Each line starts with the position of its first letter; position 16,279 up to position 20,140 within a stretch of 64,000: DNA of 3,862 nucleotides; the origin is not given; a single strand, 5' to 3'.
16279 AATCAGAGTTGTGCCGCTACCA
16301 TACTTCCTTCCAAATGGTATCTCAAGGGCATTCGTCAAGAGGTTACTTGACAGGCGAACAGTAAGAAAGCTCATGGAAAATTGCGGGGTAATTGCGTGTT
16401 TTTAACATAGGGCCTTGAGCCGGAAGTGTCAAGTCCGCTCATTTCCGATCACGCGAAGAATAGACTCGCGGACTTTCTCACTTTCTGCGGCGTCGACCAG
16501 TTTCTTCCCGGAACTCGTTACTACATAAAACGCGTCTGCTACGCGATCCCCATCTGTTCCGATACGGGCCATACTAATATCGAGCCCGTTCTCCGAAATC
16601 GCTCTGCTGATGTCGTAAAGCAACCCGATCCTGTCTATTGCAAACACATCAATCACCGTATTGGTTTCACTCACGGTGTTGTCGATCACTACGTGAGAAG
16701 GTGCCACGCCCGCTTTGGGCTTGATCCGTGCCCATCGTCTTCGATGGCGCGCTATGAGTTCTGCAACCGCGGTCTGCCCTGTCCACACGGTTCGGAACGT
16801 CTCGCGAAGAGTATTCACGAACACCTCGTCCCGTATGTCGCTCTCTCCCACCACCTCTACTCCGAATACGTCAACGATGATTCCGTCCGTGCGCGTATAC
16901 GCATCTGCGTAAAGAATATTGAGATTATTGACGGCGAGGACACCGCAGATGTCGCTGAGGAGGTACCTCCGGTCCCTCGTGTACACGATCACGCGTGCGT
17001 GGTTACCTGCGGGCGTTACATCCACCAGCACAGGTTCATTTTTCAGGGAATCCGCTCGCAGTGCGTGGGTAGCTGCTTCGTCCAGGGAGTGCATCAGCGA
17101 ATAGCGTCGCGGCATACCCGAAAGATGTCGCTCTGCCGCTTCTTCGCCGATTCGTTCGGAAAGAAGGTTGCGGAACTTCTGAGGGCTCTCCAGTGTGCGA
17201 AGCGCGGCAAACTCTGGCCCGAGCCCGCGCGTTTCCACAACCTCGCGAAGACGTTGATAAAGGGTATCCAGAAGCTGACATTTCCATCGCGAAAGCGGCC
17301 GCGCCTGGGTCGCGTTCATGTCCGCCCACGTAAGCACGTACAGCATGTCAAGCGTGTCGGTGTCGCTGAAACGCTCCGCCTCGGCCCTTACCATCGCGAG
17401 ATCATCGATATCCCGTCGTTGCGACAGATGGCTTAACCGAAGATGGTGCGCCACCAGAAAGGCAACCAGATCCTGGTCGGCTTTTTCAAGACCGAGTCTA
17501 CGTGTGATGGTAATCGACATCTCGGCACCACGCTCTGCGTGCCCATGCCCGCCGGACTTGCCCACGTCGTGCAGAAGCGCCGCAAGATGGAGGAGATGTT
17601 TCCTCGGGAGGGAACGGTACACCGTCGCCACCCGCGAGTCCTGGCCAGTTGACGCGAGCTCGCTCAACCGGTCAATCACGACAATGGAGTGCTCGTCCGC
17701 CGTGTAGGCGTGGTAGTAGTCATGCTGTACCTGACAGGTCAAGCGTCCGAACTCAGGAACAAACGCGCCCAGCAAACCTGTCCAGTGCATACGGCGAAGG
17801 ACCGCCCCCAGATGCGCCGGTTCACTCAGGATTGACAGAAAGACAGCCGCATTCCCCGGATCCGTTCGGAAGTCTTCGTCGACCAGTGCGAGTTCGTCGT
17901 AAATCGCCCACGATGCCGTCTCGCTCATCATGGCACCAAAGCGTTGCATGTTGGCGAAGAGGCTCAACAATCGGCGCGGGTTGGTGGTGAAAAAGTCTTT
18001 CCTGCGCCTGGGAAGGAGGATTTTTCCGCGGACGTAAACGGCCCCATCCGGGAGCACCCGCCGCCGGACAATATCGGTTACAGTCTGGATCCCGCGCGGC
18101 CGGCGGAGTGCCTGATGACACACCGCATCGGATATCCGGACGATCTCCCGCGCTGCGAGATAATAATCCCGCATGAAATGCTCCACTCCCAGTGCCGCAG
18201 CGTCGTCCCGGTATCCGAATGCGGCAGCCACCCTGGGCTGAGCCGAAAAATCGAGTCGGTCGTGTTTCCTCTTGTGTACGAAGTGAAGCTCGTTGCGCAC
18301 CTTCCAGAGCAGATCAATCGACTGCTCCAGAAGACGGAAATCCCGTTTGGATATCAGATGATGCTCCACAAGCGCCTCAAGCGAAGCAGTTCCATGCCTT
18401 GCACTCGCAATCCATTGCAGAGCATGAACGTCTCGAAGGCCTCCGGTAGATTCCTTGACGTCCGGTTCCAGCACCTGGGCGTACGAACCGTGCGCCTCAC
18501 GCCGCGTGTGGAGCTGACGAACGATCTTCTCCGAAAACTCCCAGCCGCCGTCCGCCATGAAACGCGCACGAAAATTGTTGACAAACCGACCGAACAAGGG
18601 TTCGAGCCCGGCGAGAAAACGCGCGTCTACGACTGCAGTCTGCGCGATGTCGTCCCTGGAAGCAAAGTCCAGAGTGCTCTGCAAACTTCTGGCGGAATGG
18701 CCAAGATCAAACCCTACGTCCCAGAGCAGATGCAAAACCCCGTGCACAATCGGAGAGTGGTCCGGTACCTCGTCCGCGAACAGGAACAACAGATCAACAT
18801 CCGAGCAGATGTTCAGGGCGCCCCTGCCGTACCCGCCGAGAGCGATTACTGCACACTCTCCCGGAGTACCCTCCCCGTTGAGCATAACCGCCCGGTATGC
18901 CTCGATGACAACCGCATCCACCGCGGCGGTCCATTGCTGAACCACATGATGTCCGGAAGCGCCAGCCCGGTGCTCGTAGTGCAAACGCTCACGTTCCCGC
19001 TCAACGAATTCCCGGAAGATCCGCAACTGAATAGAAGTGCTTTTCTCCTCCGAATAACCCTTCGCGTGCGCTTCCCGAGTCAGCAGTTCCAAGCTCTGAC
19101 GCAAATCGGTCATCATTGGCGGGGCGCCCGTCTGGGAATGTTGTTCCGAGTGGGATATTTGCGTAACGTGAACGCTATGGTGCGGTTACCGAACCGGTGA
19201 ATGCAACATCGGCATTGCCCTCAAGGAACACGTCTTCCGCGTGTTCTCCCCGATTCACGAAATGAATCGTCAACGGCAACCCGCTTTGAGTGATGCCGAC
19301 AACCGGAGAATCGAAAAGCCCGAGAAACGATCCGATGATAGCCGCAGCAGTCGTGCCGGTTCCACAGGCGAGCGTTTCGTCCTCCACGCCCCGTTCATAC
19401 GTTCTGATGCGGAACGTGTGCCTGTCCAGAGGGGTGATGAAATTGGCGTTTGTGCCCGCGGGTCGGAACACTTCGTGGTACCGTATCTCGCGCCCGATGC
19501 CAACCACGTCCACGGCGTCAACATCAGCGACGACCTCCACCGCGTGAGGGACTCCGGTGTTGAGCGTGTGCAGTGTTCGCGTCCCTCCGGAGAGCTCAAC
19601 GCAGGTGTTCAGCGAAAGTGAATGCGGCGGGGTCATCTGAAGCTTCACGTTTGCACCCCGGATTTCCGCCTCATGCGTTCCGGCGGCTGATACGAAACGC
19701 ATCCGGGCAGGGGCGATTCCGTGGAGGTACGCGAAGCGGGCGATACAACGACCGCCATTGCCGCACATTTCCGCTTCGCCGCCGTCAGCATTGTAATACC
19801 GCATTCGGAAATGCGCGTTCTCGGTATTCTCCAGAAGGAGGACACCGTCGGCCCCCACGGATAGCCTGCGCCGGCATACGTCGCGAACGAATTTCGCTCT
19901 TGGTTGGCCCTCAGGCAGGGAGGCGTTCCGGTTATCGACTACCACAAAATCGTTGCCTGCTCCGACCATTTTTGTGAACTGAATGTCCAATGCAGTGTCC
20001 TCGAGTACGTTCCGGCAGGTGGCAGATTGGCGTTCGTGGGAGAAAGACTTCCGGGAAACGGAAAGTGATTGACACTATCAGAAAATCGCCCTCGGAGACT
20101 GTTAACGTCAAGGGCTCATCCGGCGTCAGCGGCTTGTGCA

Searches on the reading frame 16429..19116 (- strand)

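Call 70: search_protein_families(library=pfam, proteins=[window:16429-19116:-], max_evalue=0.00001)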
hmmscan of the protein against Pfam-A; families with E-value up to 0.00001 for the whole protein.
window:16429-19116:- (895 aa): 6 families
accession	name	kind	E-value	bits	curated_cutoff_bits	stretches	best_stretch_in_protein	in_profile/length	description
PF08335.16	GlnD_UR_UTase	-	8.5e-37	126.7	21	1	198-331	6-139/141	GlnD PII-uridylyltransferase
PF01842.31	ACT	-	2.7e-13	49.8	27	1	820-867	1-47/66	ACT domain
PF24931.1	ACT_ACR9_3rd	-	2.2e-12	47.3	27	1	809-884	2-78/98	ACR9-like, ACT-like domain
PF13291.12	ACT_4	-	1.5e-09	38.8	27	0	820-860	7-48/80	ACT domain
PF01966.28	HD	-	1.9e-08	35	22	1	475-583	3-113/116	HD domain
PF22754.3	bHLH-TF_ACT-like_plant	-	3.1e-08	34.2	27.6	0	815-890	7-75/75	Plant bHLH transcription factor, ACT-like domain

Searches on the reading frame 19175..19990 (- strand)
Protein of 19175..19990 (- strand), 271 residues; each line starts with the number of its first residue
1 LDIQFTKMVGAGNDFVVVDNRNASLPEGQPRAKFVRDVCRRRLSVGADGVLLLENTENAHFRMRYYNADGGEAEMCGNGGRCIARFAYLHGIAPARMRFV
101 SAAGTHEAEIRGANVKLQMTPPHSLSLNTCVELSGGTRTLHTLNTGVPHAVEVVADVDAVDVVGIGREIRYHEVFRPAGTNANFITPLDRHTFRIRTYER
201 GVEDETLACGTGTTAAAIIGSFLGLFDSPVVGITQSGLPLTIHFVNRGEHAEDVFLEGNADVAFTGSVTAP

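Call 70: search_protein_families(library=pfam, proteins=[window:19175-19990:-], max_evalue=0.00001)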
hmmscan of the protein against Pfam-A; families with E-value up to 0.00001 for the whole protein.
window:19175-19990:- (271 aa): 1 family
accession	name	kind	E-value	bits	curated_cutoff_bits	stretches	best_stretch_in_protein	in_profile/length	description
PF01678.24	DAP_epimerase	-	5.6e-47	159.2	34.7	2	5-122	1-118/121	Diaminopimelate epimerase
